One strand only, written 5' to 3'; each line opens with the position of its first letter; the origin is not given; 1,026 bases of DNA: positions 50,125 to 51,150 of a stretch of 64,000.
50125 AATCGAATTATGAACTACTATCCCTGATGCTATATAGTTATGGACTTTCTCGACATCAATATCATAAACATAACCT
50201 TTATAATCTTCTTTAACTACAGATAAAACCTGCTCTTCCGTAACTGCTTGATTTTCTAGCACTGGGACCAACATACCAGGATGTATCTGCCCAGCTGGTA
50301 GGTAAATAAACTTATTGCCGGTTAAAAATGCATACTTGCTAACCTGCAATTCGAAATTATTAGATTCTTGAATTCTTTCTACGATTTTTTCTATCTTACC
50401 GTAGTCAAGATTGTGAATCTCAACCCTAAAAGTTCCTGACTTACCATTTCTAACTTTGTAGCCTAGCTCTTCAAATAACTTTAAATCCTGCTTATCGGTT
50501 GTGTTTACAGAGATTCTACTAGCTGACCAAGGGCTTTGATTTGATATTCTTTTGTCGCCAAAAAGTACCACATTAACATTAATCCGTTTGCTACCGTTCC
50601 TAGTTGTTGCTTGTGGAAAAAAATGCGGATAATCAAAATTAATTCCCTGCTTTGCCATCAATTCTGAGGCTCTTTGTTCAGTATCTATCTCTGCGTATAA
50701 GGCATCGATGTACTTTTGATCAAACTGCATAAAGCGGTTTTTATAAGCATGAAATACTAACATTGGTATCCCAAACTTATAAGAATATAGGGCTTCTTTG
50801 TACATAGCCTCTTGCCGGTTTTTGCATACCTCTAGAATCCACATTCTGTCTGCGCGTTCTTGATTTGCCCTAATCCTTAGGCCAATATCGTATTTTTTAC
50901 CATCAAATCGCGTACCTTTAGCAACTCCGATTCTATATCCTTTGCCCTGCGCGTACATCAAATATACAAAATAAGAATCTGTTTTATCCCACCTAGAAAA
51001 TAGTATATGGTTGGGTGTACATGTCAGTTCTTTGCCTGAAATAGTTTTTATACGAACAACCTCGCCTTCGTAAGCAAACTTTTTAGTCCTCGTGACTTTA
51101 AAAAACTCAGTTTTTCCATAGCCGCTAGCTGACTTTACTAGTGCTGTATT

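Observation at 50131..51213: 361-aa intein inserted in helicase motif III of PcrA/UvrD, with a non-canonical central domain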

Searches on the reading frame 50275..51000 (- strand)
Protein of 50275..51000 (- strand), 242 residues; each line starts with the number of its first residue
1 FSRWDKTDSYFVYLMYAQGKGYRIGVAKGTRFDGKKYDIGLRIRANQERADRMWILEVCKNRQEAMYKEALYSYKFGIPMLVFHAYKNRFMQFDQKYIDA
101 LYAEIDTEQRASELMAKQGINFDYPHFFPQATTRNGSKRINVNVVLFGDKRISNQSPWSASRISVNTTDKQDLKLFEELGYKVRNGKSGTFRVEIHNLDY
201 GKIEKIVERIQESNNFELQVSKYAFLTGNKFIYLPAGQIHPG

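Call 5: search_protein_families(library=pfam, proteins=[window:50275-51000:-], max_evalue=10)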
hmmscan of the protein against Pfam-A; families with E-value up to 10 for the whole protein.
seq(242 aa): 1 family
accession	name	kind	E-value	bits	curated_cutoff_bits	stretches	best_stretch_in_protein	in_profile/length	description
PF04576.20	Zein-binding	-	0.078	13.7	23.1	1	90-119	6-35/92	Zein-binding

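Call 7: find_homologous_proteins(query=window:50275-51000:-, max_evalue=0.001)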
Query seq(242 aa) (242 aa): 9 proteins with E <= 0.001 among 69 candidates.
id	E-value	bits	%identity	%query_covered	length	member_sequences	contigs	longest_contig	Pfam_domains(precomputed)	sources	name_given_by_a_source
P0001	2.6e-61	225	48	98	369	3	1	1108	PF14890.12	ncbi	ncbi:MAG: ATP-dependent DNA helicase PcrA, partial [Patescibacteria group bacterium]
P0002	1.2e-60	223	63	68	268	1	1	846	PF14890.12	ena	-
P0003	2.9e-49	186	68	50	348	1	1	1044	PF13245.13,PF00580.28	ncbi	ncbi:MAG: UvrD-helicase domain-containing protein, partial [Acidobacteriota bacterium]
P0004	1.4e-37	148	56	54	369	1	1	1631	PF13245.13,PF00580.28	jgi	jgi:DNA helicase-2/ATP-dependent DNA helicase PcrA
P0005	1.9e-27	114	76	31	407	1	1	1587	PF13086.13,PF13604.13,PF13245.13,PF01079.26,PF00580.28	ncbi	ncbi:MAG: UvrD-helicase domain-containing protein, partial [Patescibacteria group bacterium]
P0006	8.8e-21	93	87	21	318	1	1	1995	PF13245.13,PF00580.28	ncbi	-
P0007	6.5e-17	80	71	24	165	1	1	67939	PF01079.26,PF00580.28,PF14890.12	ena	-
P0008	4.0e-12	64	59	24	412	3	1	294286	PF13086.13,PF13604.13,PF13245.13,PF00580.28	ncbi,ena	-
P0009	2.0e-8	52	68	17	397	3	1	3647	PF13604.13,PF13245.13,PF01079.26,PF00580.28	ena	-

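Call 19: search_protein_representatives(alignment_id=A2)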
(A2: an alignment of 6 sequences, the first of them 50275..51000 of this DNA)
Query: 6 sequences, 242 profile positions. Proteins with E-value up to 0.001 (for the whole library): 1539; up to 1e-10: 680; up to 1e-30: 137. The best 150 are listed.
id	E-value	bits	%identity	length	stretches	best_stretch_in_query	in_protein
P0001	3.4e-123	426.1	-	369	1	1-242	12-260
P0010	3.2e-104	363.9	-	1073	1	1-242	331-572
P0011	4.1e-104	363.6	-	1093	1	1-242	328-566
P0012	7.0e-104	362.8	-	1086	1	3-241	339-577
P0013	3.3e-98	344.3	-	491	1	1-241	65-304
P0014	1.0e-94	332.8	-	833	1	5-242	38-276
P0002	7.6e-81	287.4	-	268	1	78-242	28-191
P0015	9.8e-81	287.0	-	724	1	1-241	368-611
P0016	4.2e-78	278.4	-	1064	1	1-241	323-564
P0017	1.1e-77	277.1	-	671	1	1-241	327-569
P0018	3.4e-74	265.6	-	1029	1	1-239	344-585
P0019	1.3e-72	260.4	-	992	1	7-242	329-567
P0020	1.2e-71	257.3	-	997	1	2-241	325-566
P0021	4.5e-69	248.9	-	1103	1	6-241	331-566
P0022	2.5e-67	243.1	-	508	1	1-163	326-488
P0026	1.5e-63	230.8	-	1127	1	1-241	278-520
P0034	7.1e-55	202.4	-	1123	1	6-241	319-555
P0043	1.8e-51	191.2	-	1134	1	7-242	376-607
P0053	8.6e-48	179.2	-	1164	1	2-242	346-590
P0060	1.6e-45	171.7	-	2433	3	11-145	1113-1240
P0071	2.0e-42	161.6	-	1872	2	7-165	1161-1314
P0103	2.8e-36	141.5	-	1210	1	8-240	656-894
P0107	4.6e-36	140.8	-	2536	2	8-145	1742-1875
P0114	1.4e-35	139.2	-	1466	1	9-239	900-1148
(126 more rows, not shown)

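Call 21: search_protein_families(library=pfam, proteins=[P0060, P0071, P0107, P0114, P0103], max_evalue=0.001)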
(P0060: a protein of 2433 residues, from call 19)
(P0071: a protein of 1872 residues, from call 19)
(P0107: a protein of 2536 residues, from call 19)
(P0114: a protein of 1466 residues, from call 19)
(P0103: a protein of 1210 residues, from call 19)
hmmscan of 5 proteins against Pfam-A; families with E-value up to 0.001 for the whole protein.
P0060 (2433 aa): 5 families
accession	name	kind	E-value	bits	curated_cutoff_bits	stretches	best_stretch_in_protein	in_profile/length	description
PF00580.27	UvrD-helicase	-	6.5e-30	105.2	23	1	328-589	4-220/271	UvrD/REP helicase N-terminal domain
PF14890.11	Intein_splicing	-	2.5e-17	63.5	35.8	2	1062-1370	30-155/155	Intein splicing domain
PF13361.12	UvrD_C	-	1.3e-08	35.1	25.6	0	1398-1518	4-114/350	UvrD-like helicase C-terminal domain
PF13245.12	AAA_19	-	2e-07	31.7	25.1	1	331-555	5-72/134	AAA domain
PF13403.11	Hint_2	-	0.00049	20.9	28.4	0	590-671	2-88/147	Hint domain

P0071 (1872 aa): 7 families
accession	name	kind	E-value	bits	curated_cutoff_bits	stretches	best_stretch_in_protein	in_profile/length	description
PF00580.27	UvrD-helicase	-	1.3e-32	114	23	1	282-658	2-240/271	UvrD/REP helicase N-terminal domain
PF13361.12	UvrD_C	-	3e-28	99.7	25.6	1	1455-1828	3-346/350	UvrD-like helicase C-terminal domain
PF14890.11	Intein_splicing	-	4.8e-15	56.1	35.8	2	670-1044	25-155/155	Intein splicing domain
PF01079.26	Hint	-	4.3e-11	43.3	29.7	1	641-724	9-97/213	Hint module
PF13403.11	Hint_2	-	4.5e-08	34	28.4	0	1084-1127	2-42/147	Hint domain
PF13245.12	AAA_19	-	1.1e-05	26.1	25.1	1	291-476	10-72/134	AAA domain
PF13538.12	UvrD_C_2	-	7.3e-05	23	27.4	1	1770-1828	2-52/52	UvrD-like helicase C-terminal domain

P0107 (2536 aa): 6 families
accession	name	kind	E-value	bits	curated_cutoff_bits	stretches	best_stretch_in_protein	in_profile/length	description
PF14890.11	Intein_splicing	-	9e-33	113.7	35.8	3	342-710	48-155/155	Intein splicing domain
PF00580.27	UvrD-helicase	-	3.6e-21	76.5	23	2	1144-1220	153-227/271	UvrD/REP helicase N-terminal domain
PF13361.12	UvrD_C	-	4.4e-19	69.5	25.6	1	2037-2414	3-345/350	UvrD-like helicase C-terminal domain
PF14528.11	LAGLIDADG_3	-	7e-14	52.3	22.5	1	500-575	4-82/82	LAGLIDADG-like domain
PF01079.26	Hint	-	3.8e-10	40.1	29.7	0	1215-1298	8-96/213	Hint module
PF13403.11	Hint_2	-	1.4e-07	32.4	28.4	0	1220-1252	2-34/147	Hint domain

P0114 (1466 aa): 2 families
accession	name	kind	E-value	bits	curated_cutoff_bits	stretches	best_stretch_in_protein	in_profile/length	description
PF14890.11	Intein_splicing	-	8.5e-22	78.1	35.8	1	830-1199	9-155/155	Intein splicing domain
PF13403.11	Hint_2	-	0.00062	20.6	28.4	0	817-847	2-32/147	Hint domain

P0103 (1210 aa): 6 families
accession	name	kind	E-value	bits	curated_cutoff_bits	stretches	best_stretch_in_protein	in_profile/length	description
PF14890.11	Intein_splicing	-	2e-27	96.4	35.8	2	250-544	1-155/155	Intein splicing domain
PF04480.18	DUF559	-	6.2e-13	49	20.6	1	437-501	43-105/109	Protein of unknown function (DUF559)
PF13361.12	UvrD_C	-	9.2e-09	35.6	25.6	1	980-1191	167-345/350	UvrD-like helicase C-terminal domain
PF00580.27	UvrD-helicase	-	1.8e-08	34.9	23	1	538-576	214-252/271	UvrD/REP helicase N-terminal domain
PF18741.7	MTES_1575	-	3.5e-08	33.8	38.2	1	438-501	25-93/96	REase_MTES_1575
PF13245.12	AAA_19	-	3.5e-05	24.4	25.1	0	530-579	84-133/134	AAA domain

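Call 32: predict_structure(alignment_id=A4)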
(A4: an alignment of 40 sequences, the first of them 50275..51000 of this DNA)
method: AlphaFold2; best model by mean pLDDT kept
length: 242 residues; sequences in the alignment: 40
mean_pLDDT: 92.2   pTM: 0.86
mean pLDDT of the five models: 92.2, 92.1, 92.1, 92.1, 89.2
residues with pLDDT >= 90: 184; 70-90: 58; 50-70: 0; < 50: 0
segments of 3 or more residues with pLDDT < 50: none
pLDDT, mean of each block of 10 residues (from residue 1): 88 96 97 90 92 96 98 98 86 94 98 97 92 77 93 87 94 93 94 95 93 83 91 93 80
secondary structure, 60 per line:
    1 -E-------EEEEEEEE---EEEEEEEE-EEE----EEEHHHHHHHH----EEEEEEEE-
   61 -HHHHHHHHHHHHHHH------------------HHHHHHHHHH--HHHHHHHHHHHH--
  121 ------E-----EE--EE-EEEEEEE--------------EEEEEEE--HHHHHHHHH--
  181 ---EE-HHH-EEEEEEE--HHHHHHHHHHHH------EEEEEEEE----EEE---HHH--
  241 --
elements in order: E10-17 E21-28 E30-32 E37-39 H40-47 E52-59 H62-76 H95-104 H107-118 E140-146 E161-167 H170-178 E191-197 H200-211 E218-225 E230-232

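Call 35: fold_search(model_id=the predicted structure, library=pdb)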
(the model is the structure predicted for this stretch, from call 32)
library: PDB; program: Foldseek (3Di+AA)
matches with E <= 10: 567; with E <= 0.001: 0
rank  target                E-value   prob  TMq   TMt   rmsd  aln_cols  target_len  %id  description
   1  4z1z_B                2.4e-02  0.90  0.20  0.17   5.3        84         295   19  Crystal Structure of Meganuclease I-SmaMI Bound to Uncleaveable DNA with a TTCT Central Four (released 2016-03-30)
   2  5e63_A                2.5e-02  0.93  0.19  0.16   4.9        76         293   21  K262A mutant of I-SmaMI (released 2016-01-13)
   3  5e5o_A                2.9e-02  0.89  0.19  0.16   5.5        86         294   21  I-SmaMI bound to uncleaved DNA target in the presence of Calcium ions (released 2016-01-13)
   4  9xy1_A                3.0e-02  0.21  0.20  0.18  16.3       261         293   11  One of a series of engineered variants of I-OnuI meganuclease targeting altered DNA target sequence (released 2025-09-10)
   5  3qqy_A                3.0e-02  0.21  0.20  0.17  16.2       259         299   11  Crystal structure of a novel LAGLIDADG homing endonuclease, I-OnuI (from Ophiostoma novo-ulmi subsp. americana) (released 2011-07-20)
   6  5e5s_A                3.4e-02  0.85  0.19  0.16   5.5        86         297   21  I-SmaMI K103A mutant (released 2016-01-13)
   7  5e67_A                3.9e-02  0.90  0.18  0.15   4.9        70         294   21  K103A/K262A double mutant of I-SmaMI (released 2016-01-13)
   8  9pzh_A                3.9e-02  0.20  0.20  0.18  15.1       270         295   11  One of a series of engineered variants of I-OnuI meganuclease targeting altered DNA target sequence (released 2025-09-10)
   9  5t8d_A                4.1e-02  0.18  0.20  0.17  16.0       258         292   11  Engineered variant of I-OnuI meganuclease targeting the HIV integrase gene; harbors 47 point mutations relative to wil (released 2017-05-03)
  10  9pz7_A                4.7e-02  0.21  0.22  0.19  16.6       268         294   10  One of a series of engineered variants of I-OnuI meganuclease targeting altered DNA target sequence (released 2025-09-10)
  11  9q7w_A                4.7e-02  0.20  0.21  0.18  16.0       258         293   11  One of a series of engineered variants of I-OnuI meganuclease targeting altered DNA target sequence (released 2025-09-10)
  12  4z20_D                4.9e-02  0.87  0.18  0.16   5.1        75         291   21  Crystal Structure of Meganuclease I-SmaMI Bound to Uncleaveable DNA with a TTGT Central Four (released 2016-03-30)
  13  5gkk_A                4.9e-02  0.84  0.19  0.28   5.4        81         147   15  Crystal structure of a homing endonuclease, I-TnaI (released 2017-07-12)
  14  4lox_A                4.9e-02  0.80  0.20  0.17   5.5        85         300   21  Crystal structure of the I-SmaMI LAGLIDADG homing endonuclease bound to cleaved DNA (released 2014-09-24)
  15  6bda_A                4.9e-02  0.16  0.20  0.17  15.5       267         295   10  Wild-type I-OnuI bound to A3G substrate (post-cleavage complex) (released 2018-10-24)
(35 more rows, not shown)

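Call 36: search_protein_families(library=pfam, alignment_id=A4, max_evalue=10)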
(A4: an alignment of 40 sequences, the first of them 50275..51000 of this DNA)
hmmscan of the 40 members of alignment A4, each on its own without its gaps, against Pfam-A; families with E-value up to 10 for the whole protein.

A. member 1, window:50275-51000:- (242 aa): 1 family
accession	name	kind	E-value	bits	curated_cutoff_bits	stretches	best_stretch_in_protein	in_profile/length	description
PF04576.20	Zein-binding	-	0.078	13.7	23.1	1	90-119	6-35/92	Zein-binding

B. families by the number of members that match (of 40 scanned): 18 families
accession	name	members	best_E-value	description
PF01541.30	GIY-YIG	4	0.0095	GIY-YIG catalytic domain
PF14183.11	YwpF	2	0.0097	YwpF-like protein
PF16343.11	DUF4973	1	0.011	Domain of unknown function (DUF4973)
PF23428.2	DUF7115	1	0.014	Domain of unknown function (DUF7115)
PF00587.30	tRNA-synt_2b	1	0.02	tRNA synthetase class II core domain (G, H, P, S and T)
PF16858.11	CNDH2_C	1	0.03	Condensin II complex subunit CAP-H2 or CNDH2, C-terminal wHTH domain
PF03959.19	FSH1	1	0.077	Serine hydrolase (FSH1)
PF04576.20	Zein-binding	1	0.078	Zein-binding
PF20167.3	Transposase_32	1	0.096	Putative plant transposon protein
PF13040.11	Fur_reg_FbpB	1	0.13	Fur-regulated basic protein B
PF14251.12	PterinBD-DUF4346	1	0.14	PterinBD-DUF4346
PF10313.15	DUF2415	1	0.14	Uncharacterised protein domain (DUF2415)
PF02881.24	SRP54_N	1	0.15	SRP54-type protein, helical bundle domain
PF00590.25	TP_methylase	1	0.16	Tetrapyrrole (Corrin/Porphyrin) Methylases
PF22475.2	YhfS-like_C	1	0.18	YhfS-like, C-terminal domain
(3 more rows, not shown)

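Call 37: search_solved_structures(query=A4, max_evalue=10, show_alignments=3)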
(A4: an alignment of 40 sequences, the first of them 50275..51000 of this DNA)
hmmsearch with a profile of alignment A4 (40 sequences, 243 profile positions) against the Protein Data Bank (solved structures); distinct sequences matched with E-value up to 10: 1.
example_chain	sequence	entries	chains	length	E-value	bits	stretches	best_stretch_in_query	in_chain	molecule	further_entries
8x6f_G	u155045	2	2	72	0.089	15.6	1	84-125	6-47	DNA-directed RNA polymerase subunit epsilon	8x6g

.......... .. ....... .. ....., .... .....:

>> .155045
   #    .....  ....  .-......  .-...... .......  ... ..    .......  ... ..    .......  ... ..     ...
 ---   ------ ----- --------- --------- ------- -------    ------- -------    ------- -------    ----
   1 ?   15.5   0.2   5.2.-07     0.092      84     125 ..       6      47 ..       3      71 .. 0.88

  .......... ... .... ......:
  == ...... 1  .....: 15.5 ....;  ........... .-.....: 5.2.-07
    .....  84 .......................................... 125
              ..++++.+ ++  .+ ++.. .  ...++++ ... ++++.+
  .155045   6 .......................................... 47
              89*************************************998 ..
